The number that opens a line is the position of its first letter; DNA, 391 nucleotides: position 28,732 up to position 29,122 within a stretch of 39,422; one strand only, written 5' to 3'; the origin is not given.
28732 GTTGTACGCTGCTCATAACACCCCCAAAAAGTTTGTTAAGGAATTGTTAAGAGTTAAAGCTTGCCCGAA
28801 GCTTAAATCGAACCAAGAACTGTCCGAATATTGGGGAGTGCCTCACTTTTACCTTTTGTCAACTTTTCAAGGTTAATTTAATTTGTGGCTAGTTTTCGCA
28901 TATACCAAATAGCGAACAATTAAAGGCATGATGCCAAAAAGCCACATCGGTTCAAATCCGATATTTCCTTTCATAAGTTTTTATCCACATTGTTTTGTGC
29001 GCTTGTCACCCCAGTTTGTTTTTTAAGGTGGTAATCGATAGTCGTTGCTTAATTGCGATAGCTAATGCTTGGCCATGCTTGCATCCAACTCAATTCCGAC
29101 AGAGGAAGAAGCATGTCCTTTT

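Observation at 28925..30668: GGDEF diguanylate cyclase unit on the opposite strand between flgB and fliI, carrying the flagellin-type motif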

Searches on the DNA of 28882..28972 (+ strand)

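Call 86: build_rna_model(alignment_id=A4, structure=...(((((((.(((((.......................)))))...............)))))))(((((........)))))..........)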
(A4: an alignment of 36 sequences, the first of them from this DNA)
Model R1 built from alignment A4 (36 sequences, 94 columns); structure: as given.
model positions 85; base pairs 17; branch points 1; effective number of sequences 6.09; information 0.669 bits per position. Calibrated on 0.2 Mb of random sequence (short: E-values are rough).
structure used (alignment columns):
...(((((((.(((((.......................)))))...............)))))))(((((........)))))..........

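Call 87: search_with_rna_model(model_id=R1, source=window, filters=off, max_evalue=10, show_alignments=4)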
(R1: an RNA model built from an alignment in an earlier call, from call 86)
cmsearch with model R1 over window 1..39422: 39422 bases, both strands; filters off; matches with E-value up to 10: 10.
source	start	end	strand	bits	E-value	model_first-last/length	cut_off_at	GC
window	22562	22647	-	71.3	9.8e-18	1-85/85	no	0.47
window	28882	28972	+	56.9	6.9e-14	1-85/85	no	0.38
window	2613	2690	+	54.9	2.4e-13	1-85/85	no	0.42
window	1119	1147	+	10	0.25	12-47/85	no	0.48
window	28936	28977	-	9.1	0.42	1-85/85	no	0.36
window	6265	6299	-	5.8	3.4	12-46/85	no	0.46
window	7499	7529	-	5.7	3.5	12-42/85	no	0.42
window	36111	36193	-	5.1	4.9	1-85/85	no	0.42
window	6973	7014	-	4.8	6.3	8-54/85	no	0.5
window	36445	36497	-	4.6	7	1-85/85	no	0.36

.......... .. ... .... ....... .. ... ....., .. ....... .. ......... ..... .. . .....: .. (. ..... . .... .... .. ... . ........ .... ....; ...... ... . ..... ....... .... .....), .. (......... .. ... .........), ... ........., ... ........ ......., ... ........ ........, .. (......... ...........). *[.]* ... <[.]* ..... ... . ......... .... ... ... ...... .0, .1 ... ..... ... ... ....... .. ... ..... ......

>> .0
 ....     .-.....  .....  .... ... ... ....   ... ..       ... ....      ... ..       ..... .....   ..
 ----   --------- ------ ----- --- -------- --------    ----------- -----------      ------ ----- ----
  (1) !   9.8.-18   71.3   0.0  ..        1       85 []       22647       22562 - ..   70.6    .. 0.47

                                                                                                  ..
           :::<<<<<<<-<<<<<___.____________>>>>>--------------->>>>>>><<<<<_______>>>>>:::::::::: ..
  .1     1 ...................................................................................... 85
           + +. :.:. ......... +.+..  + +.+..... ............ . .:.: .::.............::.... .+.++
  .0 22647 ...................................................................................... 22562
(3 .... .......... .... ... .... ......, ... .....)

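Call 88: search_with_rna_model(model_id=R1, sources=[L006, L007, L008, L009, L010, L093, L094, L095, L091, L035, L036, L046, L065, L011, L012, L015, L034, L047], max_evalue=0.1)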
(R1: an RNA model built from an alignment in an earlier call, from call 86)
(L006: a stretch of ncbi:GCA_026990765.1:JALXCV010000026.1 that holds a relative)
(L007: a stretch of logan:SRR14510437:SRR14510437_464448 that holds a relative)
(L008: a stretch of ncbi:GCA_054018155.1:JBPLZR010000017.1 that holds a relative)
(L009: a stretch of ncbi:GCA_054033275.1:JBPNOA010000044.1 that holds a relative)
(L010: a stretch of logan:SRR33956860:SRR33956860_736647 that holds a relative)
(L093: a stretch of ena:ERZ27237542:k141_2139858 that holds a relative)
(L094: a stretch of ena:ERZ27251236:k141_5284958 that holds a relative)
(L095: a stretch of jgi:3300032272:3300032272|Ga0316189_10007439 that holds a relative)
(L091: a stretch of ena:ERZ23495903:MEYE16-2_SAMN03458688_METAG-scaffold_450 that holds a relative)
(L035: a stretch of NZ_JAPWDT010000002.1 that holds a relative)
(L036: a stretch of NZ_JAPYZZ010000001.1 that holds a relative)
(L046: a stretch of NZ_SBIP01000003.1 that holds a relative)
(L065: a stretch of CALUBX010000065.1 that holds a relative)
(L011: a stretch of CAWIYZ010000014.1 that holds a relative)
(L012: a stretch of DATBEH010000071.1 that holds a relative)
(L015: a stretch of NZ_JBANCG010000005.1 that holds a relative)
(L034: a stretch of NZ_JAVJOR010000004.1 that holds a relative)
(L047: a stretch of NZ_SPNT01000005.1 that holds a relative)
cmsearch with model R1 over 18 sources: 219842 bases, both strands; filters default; matches with E-value up to 0.1: 13.
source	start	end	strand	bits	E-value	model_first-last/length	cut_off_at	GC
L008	1181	1265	-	71.7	4.1e-17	1-85/85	no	0.52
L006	993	1080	-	71.2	5.8e-17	1-85/85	no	0.5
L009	1182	1266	-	69.2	1.9e-16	1-85/85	no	0.58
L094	374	472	-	59.5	7.6e-14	1-85/85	no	0.51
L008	7486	7566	+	56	6.6e-13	1-85/85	no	0.51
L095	2168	2247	+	54.6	1.5e-12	1-85/85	no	0.45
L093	6762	6844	+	54.5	1.6e-12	1-85/85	no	0.48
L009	7486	7566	+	53.8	2.6e-12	1-85/85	no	0.48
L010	3344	3424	+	53.8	2.6e-12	1-85/85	no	0.48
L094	6775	6854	+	49.3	4.3e-11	1-85/85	no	0.44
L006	7501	7577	+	46.2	2.8e-10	1-85/85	no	0.45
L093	156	222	-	39.9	1.4e-08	1-85/85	no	0.52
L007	1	35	+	23.6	0.00032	51-85/85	5'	0.34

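Call 89: search_with_rna_model(model_id=R1, sources=[L096, L097, L098, L099, L100, L101, L102, L103, L104, L105, L106, L107, L108, L109, L110, L111, L112, L113, L114, L115, L116, L117, L118, L119, L120, L121, L122, L123, L124, L125, L126, L127, L128, L129, L130, L131, L132, L133, L134, L135, L136, L137, L138, L139, L140, L141, L142, L143, L144, L145, L146, L147, L148, L149, L150, L151, L152, L153, L154, L155, L156, L157, L158, L159, L160, L161, L162, L163, L164, L165, L166, L167, L168, L169, L170, L171, L172, L173, L174, L175, L176, L177, L178, L179, L180, L181, L182, L183, L184, L185, L186, L187, L188, L189, L190, L191, L192, L193, L194, L195], max_evalue=0.001, make_alignment=true)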
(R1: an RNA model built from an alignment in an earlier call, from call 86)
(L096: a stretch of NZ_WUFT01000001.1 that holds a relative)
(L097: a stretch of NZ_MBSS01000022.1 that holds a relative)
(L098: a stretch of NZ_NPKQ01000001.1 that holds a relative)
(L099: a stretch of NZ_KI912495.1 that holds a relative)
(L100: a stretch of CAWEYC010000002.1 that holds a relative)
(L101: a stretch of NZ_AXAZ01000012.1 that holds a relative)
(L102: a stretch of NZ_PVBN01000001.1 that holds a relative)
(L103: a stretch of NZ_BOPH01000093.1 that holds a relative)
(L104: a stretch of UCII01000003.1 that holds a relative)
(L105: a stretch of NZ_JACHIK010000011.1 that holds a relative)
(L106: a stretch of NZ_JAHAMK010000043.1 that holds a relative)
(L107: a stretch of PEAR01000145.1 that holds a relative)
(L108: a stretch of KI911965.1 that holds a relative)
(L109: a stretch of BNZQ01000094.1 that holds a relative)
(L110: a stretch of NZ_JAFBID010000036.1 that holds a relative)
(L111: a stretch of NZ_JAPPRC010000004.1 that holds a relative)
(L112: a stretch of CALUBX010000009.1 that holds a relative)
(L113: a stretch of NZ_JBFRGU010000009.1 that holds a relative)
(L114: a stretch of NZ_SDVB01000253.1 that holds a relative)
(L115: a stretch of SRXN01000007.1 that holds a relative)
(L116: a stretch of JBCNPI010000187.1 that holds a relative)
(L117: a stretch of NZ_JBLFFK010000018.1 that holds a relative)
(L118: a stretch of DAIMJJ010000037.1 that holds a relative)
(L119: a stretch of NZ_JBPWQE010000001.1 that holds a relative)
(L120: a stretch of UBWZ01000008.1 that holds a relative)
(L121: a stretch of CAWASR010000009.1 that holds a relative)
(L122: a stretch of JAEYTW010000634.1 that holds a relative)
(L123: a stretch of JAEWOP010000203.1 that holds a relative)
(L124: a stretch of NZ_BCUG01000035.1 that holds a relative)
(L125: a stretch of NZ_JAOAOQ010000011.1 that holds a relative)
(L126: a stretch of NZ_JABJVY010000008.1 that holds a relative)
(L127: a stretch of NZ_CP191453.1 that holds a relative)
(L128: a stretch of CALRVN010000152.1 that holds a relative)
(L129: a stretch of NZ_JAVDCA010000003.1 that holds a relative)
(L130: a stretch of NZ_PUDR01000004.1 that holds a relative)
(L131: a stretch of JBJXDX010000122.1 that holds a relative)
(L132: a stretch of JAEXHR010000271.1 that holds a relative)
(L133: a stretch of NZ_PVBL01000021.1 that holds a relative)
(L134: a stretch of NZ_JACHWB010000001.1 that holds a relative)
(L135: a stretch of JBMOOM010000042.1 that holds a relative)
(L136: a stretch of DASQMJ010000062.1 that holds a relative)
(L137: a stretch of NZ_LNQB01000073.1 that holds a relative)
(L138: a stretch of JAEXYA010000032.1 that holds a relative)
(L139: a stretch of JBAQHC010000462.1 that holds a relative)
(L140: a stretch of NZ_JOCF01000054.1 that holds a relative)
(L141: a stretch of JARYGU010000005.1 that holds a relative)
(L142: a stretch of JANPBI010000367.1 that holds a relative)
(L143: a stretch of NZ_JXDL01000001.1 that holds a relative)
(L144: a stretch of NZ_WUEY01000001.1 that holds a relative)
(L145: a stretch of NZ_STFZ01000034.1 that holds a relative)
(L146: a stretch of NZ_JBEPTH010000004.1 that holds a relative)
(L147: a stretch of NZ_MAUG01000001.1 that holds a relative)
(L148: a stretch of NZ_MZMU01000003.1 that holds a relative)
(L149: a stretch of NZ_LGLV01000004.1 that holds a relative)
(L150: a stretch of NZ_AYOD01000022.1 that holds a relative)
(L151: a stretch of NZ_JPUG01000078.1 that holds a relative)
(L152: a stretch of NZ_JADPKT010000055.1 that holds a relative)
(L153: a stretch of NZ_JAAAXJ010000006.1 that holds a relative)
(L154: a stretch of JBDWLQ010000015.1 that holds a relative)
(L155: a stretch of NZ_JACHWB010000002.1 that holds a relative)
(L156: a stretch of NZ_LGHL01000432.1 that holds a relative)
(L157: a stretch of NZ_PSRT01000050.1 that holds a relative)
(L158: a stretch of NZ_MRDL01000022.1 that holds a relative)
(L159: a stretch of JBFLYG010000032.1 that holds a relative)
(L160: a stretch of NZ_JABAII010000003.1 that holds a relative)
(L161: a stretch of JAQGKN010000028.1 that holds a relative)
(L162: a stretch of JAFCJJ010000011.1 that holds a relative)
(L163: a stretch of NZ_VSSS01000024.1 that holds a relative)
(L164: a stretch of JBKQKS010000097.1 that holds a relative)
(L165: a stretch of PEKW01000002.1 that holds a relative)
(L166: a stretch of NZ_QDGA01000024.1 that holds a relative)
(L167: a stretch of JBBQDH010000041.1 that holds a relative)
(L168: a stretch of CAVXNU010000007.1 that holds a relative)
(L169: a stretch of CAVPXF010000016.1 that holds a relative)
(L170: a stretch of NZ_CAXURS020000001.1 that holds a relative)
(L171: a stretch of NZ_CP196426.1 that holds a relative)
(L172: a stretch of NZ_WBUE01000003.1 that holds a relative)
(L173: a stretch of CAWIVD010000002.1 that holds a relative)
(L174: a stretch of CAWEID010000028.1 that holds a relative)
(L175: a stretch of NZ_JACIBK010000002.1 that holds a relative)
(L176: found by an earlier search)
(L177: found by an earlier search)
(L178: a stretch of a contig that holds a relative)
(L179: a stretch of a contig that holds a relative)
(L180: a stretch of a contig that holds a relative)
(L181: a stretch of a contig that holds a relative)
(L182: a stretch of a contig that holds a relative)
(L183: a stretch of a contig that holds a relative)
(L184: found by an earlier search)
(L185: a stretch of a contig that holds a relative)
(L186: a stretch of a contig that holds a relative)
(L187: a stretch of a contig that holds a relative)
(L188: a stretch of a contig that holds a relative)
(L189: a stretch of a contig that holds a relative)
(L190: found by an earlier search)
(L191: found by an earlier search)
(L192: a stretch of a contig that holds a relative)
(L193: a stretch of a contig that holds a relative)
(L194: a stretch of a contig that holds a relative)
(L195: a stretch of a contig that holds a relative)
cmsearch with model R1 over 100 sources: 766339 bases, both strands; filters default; matches with E-value up to 0.001: 103.
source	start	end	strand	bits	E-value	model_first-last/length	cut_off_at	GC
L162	6919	7003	-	82.7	1.6e-19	1-85/85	no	0.62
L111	1853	1939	+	82.5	1.8e-19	1-85/85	no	0.59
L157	375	459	+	82.4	2e-19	1-85/85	no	0.64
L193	1085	1169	-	82.4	2e-19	1-85/85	no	0.65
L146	3092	3176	+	82.3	2.1e-19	1-85/85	no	0.65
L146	4273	4363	+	82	2.5e-19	1-85/85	no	0.62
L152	677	761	-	81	4.6e-19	1-85/85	no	0.65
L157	1551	1639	+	80.6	6e-19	1-85/85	no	0.61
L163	5110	5198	-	80.6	6.1e-19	1-85/85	no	0.63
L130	1753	1839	-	80.5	6.5e-19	1-85/85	no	0.57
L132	4947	5035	-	80.4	6.7e-19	1-85/85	no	0.55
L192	2031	2115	-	80.1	8.1e-19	1-85/85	no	0.65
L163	3928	4012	-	80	8.8e-19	1-85/85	no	0.56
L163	6297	6378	-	79.4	1.3e-18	1-85/85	no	0.67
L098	6420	6505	+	79.1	1.5e-18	1-85/85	no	0.56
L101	7453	7546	-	79.1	1.6e-18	1-85/85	no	0.59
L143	891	981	+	79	1.6e-18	1-85/85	no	0.58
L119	6868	6955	+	78.7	1.9e-18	1-85/85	no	0.56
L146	5527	5611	+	78.5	2.2e-18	1-85/85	no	0.6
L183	1361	1454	+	78.5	2.2e-18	1-85/85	no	0.63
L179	7606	7694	-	78.4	2.4e-18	1-85/85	no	0.67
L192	587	679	-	78.1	2.8e-18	1-85/85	no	0.61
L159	2050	2135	+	77.5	4.1e-18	1-85/85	no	0.66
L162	4472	4563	-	77.1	5.2e-18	1-85/85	no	0.66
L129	5460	5547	-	77.1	5.3e-18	1-85/85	no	0.64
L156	403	494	+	76.5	7.7e-18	1-85/85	no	0.64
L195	1271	1362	-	76.2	9.2e-18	1-85/85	no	0.58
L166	1804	1894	+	75.8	1.1e-17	1-85/85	no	0.58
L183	185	268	+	75.7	1.2e-17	1-85/85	no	0.64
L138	267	355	-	75.2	1.7e-17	1-85/85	no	0.56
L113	394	485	-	74.4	2.7e-17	1-85/85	no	0.59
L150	123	208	+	74.1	3.4e-17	1-85/85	no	0.62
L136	231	324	-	73.9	3.8e-17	1-85/85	no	0.55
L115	2705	2789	-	71.9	1.3e-16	1-85/85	no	0.55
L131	1681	1768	+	71.1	2.1e-16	1-85/85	no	0.65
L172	6568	6652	-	70.9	2.4e-16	1-85/85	no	0.69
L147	3610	3694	+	70.8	2.5e-16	1-85/85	no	0.56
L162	5713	5817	-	70.7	2.7e-16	1-85/85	no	0.66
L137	147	230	-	67.9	1.5e-15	1-85/85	no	0.58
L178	6248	6331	+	67.4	2.1e-15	1-85/85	no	0.58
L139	549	633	+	67.4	2.1e-15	1-85/85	no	0.69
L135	2967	3055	-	66.6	3.3e-15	1-85/85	no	0.6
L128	5553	5638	+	66.3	4.1e-15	1-85/85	no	0.66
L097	6888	6971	+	66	4.8e-15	1-85/85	no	0.6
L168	2173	2260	+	66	4.8e-15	1-85/85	no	0.67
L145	540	626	-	65.1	8.5e-15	1-85/85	no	0.6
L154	314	397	-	64.4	1.3e-14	1-85/85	no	0.61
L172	5346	5428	-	64.4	1.3e-14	1-85/85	no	0.63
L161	1221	1303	-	64.3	1.4e-14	1-85/85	no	0.61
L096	7823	7906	+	64.2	1.5e-14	1-85/85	no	0.58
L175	4575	4658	+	64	1.7e-14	1-85/85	no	0.6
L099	2499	2587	+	63.9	1.8e-14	1-85/85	no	0.6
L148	4309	4392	+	63.8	1.9e-14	1-85/85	no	0.6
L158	1194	1277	-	63.8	1.9e-14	1-85/85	no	0.6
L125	1212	1299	-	63.6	2.1e-14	1-85/85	no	0.65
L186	2157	2242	+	63.6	2.1e-14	1-85/85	no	0.59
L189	1264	1348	-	63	3.2e-14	1-85/85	no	0.55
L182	2426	2510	-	62.9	3.2e-14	1-85/85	no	0.55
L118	6025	6113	-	62.9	3.3e-14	1-85/85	no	0.63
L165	2494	2582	+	62.8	3.5e-14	1-85/85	no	0.6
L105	1369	1453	-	62.3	4.7e-14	1-85/85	no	0.56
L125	60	143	-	62.3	4.7e-14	1-85/85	no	0.63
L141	895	981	-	62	5.7e-14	1-85/85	no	0.57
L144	5535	5621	-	61.5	8e-14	1-85/85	no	0.54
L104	1333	1419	-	61.3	8.7e-14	1-85/85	no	0.55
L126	4182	4308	-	59.4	2.9e-13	1-85/85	no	0.61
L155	360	450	+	59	3.8e-13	1-85/85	no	0.66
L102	3589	3672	+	58.6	4.8e-13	1-85/85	no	0.6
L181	5617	5700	-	57.9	7.1e-13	1-85/85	no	0.64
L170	6225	6307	+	57.7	8.4e-13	1-85/85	no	0.6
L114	5917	6006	+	57.6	8.9e-13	1-85/85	no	0.6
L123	43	123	+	57.5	9.1e-13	1-85/85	no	0.58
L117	5406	5489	-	57.3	1.1e-12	1-85/85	no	0.6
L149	6431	6513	-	57.3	1.1e-12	1-85/85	no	0.53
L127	1872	1955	-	57.2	1.1e-12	1-85/85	no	0.58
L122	1593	1669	+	57.1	1.2e-12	1-85/85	no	0.6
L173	7061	7154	-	56.2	2.1e-12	1-85/85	no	0.52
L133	3029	3111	-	55.9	2.4e-12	1-85/85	no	0.6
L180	7211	7293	+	55.8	2.6e-12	1-85/85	no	0.57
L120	6255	6337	+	54.1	7.5e-12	1-85/85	no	0.59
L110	5812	5901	+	53.6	9.9e-12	1-85/85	no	0.63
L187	4174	4263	+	53.5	1.1e-11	1-85/85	no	0.59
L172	7774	7859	-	52.8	1.7e-11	1-85/85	no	0.65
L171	6852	6934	-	52.1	2.5e-11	1-85/85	no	0.57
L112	3344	3426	-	51.3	4.1e-11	1-85/85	no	0.57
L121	736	818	+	50.6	6.3e-11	1-85/85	no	0.69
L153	4871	4945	+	49.4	1.4e-10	1-85/85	no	0.55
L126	2602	2672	-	46.8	6.8e-10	1-85/85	no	0.61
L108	165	237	-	46.5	8e-10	1-85/85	no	0.55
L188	2844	2932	+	45.2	1.8e-09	1-85/85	no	0.65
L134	6459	6533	-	45.1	1.9e-09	1-85/85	no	0.56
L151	2152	2225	+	44.7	2.5e-09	1-85/85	no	0.57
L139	1809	1891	+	43.3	5.8e-09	1-85/85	no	0.69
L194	878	965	-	43.2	6.4e-09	1-85/85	no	0.61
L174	1775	1861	+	41.9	1.4e-08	1-85/85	no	0.7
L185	7622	7695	+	41.6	1.7e-08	1-85/85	no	0.57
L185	5743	5816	+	41.5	1.8e-08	1-85/85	no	0.55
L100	3228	3314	+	41.5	1.8e-08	1-85/85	no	0.67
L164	1594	1667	-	40.8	2.7e-08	1-85/85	no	0.72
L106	4539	4611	-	34.7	1.2e-06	1-85/85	no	0.52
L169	75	164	-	31.8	7.1e-06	1-85/85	no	0.71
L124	1381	1445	+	30.7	1.3e-05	1-85/85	no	0.63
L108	238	310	-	24.1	0.00083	1-85/85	no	0.53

Alignment A5: 103 matches aligned to the model, 160 columns, each read 5' to 3' on its own strand. Consensus structure (alignment columns), stored with it:
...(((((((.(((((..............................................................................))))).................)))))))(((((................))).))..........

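Call 90: build_rna_model(alignment_id=A5)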
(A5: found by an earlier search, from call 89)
Model R2 built from alignment A5 (103 sequences, 160 columns); structure: stored with the alignment.
model positions 85; base pairs 17; branch points 1; effective number of sequences 8.36; information 0.669 bits per position. Calibrated on 0.2 Mb of random sequence (short: E-values are rough).
structure used (alignment columns):
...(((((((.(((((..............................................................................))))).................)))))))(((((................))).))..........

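Call 92: search_with_rna_model(model_id=R2, source=window, filters=off, max_evalue=1, show_alignments=3)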
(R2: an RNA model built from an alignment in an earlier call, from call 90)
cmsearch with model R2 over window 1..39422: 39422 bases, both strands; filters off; matches with E-value up to 1: 4.
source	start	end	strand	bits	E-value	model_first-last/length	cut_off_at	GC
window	22562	22647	-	66.2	6.6e-15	1-85/85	no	0.47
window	28882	28972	+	49.8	6.8e-11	1-85/85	no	0.38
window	2613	2690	+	43.5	2.4e-09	1-85/85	no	0.42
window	1119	1147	+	10.3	0.34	12-47/85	no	0.48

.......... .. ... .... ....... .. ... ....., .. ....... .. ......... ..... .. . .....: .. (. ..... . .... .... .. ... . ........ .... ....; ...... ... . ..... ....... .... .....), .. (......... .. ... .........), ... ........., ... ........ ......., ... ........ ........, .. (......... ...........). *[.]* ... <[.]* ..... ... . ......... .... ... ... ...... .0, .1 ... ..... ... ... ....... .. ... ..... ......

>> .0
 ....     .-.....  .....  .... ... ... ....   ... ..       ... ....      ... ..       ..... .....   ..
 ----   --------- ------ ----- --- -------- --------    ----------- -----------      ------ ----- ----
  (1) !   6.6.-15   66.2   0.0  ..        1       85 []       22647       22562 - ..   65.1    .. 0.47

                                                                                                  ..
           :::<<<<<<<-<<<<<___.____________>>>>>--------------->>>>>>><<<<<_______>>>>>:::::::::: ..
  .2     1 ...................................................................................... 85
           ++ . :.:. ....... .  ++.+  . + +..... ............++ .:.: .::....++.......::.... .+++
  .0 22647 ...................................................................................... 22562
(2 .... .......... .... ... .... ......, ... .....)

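Call 98: search_with_rna_model(model_id=R2, sources=[L216, L217, L218, L219, L220, L255, L091, L092, L224, L228, L265, L270, L271], max_evalue=1)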
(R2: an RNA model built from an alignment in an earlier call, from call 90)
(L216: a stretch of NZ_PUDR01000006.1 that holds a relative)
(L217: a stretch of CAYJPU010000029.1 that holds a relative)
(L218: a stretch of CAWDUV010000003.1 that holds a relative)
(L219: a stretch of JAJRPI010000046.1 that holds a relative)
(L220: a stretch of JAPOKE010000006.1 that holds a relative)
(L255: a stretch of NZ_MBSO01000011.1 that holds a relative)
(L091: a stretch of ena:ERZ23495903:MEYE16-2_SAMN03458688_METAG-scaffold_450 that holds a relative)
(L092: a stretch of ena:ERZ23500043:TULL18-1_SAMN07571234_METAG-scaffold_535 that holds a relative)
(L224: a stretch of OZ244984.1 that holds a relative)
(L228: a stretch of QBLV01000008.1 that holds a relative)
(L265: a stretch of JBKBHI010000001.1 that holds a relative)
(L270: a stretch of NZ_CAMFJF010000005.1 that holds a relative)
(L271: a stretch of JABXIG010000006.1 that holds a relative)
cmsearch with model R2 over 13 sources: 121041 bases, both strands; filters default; matches with E-value up to 1: 1.
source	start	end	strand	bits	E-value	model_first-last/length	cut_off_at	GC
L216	7003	7095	-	10.8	0.77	1-85/85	no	0.68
